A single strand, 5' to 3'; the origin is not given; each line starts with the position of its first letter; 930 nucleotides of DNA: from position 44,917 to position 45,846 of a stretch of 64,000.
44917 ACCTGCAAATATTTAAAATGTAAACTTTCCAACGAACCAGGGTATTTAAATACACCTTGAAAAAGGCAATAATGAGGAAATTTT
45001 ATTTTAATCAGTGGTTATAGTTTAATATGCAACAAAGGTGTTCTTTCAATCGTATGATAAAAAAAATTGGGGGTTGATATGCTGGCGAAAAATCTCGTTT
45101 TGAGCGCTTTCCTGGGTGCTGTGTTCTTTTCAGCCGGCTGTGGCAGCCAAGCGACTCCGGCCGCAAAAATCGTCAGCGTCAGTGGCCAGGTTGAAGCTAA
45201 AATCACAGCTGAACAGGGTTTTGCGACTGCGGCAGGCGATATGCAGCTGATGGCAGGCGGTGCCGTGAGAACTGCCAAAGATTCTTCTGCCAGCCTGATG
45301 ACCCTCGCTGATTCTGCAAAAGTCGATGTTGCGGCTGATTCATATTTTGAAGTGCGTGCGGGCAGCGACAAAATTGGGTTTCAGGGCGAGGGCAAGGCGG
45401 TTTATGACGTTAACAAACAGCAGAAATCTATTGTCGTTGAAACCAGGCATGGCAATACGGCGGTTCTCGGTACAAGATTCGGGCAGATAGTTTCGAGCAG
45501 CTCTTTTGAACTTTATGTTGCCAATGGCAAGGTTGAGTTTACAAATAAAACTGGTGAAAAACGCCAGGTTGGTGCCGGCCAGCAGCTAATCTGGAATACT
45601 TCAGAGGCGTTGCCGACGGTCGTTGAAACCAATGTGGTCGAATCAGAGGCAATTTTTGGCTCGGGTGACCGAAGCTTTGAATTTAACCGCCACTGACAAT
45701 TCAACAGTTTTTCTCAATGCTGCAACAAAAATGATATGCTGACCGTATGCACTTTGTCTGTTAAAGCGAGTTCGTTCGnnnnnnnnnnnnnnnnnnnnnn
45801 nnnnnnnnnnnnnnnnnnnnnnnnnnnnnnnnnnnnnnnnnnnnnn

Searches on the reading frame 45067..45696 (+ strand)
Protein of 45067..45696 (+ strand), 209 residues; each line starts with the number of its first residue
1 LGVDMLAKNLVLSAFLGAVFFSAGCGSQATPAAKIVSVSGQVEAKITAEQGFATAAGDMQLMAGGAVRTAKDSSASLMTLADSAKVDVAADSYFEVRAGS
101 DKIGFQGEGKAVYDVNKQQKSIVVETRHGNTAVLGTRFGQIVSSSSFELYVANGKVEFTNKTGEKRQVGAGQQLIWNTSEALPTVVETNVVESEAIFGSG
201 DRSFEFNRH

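Call 53: search_protein_families(library=pfam, proteins=[window:45067-45696:+], max_evalue=0.00001)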
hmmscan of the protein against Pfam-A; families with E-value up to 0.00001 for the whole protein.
window:45067-45696:+ (209 aa): 1 family
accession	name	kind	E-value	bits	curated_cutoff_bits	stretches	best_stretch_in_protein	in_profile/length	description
PF04773.18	FecR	-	6.3e-09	36.6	24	1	67-157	3-97/97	FecR protein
